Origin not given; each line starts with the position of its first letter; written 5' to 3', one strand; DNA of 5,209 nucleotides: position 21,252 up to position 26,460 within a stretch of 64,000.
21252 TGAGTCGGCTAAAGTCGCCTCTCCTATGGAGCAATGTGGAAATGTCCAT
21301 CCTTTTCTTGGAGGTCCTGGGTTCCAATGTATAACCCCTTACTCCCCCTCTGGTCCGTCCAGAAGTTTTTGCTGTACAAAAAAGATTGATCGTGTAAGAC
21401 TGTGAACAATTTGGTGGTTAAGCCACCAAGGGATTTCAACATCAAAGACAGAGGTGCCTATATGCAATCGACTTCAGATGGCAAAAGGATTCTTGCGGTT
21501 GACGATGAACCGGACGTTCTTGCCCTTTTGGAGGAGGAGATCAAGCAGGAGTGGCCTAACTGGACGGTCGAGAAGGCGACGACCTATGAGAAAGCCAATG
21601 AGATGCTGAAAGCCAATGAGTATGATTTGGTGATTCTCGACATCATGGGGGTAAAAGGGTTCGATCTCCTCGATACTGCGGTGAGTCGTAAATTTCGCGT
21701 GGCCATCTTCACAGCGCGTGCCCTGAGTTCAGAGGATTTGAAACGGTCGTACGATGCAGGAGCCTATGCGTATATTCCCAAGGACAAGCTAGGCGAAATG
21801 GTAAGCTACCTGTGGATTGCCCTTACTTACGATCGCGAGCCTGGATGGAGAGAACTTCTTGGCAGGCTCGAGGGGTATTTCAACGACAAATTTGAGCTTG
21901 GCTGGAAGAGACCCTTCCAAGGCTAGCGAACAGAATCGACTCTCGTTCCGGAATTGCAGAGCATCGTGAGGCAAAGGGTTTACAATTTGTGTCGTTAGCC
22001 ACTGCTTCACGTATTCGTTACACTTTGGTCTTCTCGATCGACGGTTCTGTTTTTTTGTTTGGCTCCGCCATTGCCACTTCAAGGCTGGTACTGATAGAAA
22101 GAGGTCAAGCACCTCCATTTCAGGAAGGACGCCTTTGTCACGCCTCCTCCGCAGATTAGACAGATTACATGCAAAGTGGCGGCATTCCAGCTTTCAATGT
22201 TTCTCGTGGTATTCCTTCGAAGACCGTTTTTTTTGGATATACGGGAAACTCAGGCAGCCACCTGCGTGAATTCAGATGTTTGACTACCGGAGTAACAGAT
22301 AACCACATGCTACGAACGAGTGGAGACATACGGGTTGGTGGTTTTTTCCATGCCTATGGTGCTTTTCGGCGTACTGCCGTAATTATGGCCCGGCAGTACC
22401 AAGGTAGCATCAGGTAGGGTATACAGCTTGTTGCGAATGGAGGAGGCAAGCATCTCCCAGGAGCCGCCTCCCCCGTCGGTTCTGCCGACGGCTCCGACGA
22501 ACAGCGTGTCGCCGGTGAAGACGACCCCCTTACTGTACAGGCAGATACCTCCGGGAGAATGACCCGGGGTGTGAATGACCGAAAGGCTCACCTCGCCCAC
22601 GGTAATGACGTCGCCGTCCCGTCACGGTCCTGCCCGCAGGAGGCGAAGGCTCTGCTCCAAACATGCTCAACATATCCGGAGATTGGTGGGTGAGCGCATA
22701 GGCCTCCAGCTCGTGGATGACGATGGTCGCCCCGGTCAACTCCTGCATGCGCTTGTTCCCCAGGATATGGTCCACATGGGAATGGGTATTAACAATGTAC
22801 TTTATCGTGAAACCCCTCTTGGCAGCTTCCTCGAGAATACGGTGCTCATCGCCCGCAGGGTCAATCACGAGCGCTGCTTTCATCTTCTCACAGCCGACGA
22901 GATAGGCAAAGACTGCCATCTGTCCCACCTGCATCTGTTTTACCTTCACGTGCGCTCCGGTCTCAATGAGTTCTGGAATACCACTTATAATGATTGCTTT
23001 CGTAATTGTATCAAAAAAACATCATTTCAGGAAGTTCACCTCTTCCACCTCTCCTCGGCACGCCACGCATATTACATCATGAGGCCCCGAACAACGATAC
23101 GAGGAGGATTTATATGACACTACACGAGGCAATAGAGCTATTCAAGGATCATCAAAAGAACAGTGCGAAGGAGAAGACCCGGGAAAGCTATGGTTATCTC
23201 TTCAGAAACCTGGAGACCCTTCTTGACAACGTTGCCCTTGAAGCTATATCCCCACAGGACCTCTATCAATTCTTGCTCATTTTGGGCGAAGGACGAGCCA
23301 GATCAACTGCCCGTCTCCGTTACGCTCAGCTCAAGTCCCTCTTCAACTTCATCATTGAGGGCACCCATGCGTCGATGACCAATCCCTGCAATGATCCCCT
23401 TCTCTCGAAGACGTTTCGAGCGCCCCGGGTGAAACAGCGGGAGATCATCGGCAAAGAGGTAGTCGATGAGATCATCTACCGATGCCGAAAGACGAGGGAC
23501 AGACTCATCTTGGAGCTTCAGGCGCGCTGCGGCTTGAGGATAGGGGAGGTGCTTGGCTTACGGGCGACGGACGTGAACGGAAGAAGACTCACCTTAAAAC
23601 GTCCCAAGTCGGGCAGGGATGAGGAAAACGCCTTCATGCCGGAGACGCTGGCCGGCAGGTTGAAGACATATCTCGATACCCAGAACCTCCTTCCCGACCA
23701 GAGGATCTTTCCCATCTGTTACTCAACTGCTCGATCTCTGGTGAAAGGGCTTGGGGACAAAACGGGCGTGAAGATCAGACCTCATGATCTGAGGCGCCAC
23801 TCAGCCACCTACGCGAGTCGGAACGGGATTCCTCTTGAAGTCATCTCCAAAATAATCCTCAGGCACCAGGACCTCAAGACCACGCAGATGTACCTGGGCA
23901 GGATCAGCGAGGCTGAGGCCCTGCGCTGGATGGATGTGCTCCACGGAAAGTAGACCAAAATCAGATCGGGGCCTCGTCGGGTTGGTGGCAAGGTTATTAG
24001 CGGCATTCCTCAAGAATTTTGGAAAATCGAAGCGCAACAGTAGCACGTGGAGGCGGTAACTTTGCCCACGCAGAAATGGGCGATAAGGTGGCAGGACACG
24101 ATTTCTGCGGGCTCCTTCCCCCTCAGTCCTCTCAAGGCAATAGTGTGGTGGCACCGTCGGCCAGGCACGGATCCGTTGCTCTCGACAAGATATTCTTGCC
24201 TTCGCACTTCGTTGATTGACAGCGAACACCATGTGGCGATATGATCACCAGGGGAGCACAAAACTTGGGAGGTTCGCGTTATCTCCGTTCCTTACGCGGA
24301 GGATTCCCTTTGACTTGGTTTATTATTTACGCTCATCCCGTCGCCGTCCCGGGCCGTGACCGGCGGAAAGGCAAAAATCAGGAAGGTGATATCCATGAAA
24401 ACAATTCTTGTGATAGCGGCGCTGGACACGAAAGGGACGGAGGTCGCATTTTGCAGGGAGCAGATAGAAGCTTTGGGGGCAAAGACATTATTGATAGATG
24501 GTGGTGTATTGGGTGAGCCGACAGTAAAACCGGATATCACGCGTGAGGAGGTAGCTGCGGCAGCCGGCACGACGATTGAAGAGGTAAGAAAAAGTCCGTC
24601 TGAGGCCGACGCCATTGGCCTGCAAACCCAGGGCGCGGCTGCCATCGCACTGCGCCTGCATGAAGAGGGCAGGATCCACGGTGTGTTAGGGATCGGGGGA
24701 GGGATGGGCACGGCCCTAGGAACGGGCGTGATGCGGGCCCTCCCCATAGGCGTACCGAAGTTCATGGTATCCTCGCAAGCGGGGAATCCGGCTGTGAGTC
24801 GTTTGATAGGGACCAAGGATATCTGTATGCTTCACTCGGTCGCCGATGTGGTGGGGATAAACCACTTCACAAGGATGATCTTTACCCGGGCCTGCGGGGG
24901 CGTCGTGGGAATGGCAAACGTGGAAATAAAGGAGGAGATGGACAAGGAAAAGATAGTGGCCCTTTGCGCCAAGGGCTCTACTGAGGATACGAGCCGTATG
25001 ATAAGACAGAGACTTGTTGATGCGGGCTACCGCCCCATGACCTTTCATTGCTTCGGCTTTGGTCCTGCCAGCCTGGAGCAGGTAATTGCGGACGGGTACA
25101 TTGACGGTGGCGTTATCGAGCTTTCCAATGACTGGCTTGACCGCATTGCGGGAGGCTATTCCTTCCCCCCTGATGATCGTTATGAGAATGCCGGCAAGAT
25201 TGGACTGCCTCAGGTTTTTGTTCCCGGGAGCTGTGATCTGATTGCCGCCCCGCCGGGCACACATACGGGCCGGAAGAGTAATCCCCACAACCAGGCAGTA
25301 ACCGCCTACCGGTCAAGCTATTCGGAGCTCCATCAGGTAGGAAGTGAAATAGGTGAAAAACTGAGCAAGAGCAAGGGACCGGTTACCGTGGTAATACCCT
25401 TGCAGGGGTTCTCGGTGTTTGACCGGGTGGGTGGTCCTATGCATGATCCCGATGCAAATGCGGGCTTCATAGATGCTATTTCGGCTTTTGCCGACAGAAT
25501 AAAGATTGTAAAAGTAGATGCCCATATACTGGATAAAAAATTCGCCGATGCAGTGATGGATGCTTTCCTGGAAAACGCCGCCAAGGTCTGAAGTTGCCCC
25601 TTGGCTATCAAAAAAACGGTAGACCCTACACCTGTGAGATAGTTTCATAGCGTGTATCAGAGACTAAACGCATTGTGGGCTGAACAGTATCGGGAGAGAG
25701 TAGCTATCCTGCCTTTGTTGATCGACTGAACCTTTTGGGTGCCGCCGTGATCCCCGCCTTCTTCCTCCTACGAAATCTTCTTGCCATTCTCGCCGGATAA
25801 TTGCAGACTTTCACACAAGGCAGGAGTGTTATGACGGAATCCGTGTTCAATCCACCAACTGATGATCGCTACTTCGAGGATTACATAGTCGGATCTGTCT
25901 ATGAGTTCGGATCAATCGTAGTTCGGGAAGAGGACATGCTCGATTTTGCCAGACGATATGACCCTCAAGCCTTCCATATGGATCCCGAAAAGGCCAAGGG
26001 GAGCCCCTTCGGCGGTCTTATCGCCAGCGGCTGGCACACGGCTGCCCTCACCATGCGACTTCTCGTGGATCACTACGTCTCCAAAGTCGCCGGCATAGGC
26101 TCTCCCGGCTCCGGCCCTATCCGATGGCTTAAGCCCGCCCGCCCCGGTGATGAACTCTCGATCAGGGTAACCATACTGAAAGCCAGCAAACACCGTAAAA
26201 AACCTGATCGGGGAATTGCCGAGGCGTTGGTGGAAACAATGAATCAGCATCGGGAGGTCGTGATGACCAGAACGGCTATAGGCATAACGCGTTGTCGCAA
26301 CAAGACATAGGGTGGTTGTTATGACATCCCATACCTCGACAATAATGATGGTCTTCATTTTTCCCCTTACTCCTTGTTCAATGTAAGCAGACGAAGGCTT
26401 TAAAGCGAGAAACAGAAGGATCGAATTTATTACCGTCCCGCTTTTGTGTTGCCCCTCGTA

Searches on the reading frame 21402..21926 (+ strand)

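Call 55: search_protein_families(library=pfam, proteins=[window:21402-21926:+], max_evalue=0.001)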
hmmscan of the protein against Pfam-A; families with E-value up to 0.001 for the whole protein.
window:21402-21926:+ (174 aa): 1 family
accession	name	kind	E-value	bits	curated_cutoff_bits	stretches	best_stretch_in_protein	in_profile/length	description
PF00072.30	Response_reg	-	4.5e-13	49.8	30.2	1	30-128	1-100/111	Response regulator receiver domain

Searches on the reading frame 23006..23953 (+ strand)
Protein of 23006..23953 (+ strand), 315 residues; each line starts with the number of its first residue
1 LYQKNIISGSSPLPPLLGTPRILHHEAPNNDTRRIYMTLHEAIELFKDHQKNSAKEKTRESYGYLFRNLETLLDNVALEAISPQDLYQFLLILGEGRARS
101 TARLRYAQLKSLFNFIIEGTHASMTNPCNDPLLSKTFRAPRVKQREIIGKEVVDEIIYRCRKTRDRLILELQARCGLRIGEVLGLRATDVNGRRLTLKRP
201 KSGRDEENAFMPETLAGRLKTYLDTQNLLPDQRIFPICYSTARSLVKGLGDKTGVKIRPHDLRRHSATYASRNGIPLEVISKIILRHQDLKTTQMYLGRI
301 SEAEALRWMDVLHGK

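Call 7: search_protein_families(library=pfam, proteins=[window:23006-23953:+], max_evalue=0.00001)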
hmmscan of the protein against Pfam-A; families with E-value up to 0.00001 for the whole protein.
window:23006-23953:+ (315 aa): 1 family
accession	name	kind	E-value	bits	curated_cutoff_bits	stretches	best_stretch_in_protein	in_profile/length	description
PF00589.27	Phage_integrase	-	1.9e-20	73.8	27.1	1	152-297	7-166/172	Phage integrase family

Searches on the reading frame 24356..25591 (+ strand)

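Call 7: search_protein_families(library=pfam, proteins=[window:24356-25591:+], max_evalue=0.00001)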
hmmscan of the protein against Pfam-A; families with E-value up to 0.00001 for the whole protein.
window:24356-25591:+ (411 aa): 2 families
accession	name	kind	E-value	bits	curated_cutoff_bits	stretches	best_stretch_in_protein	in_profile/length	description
PF06792.17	UPF0261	-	2.6e-52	177.8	27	1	15-190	1-174/176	Uncharacterised protein family (UPF0261) N-terminal domain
PF23189.1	UPF0261_C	-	3.3e-44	151.2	27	1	199-406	2-216/218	Uncharacterised protein family (UPF0261) C-terminal domain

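Call 30: search_protein_families(library=ncbifam, proteins=[window:24356-25591:+], max_evalue=0.00001)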
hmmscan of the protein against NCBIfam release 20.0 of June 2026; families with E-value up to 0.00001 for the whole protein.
window:24356-25591:+ (411 aa): 4 families
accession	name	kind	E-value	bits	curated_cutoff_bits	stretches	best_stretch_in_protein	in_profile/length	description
NF002674.0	PRK02399.1-2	subfamily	3.6e-112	375.1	335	1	14-407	2-400/410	hypothetical protein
NF002676.0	PRK02399.1-4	equivalog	1.4e-89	300.9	556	1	14-406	4-402/415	hypothetical protein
NF002673.0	PRK02399.1-1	equivalog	2.3e-68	231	520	1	14-406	2-397/404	hypothetical protein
NF002675.0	PRK02399.1-3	equivalog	3.6e-62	210.4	648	1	14-408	1-396/398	hypothetical protein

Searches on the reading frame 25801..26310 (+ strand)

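Call 55: search_protein_families(library=pfam, proteins=[window:25801-26310:+], max_evalue=0.001)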
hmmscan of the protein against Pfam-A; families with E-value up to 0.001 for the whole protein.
window:25801-26310:+ (169 aa): 2 families
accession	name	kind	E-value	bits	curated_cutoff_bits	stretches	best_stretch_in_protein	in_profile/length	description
PF01575.25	MaoC_dehydratas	-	3.2e-15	56.3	27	1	33-134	9-110/123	MaoC like domain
PF13452.11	FAS1_DH_region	-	0.00044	20.8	22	1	30-156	3-131/132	FAS1-like, dehydratase domain region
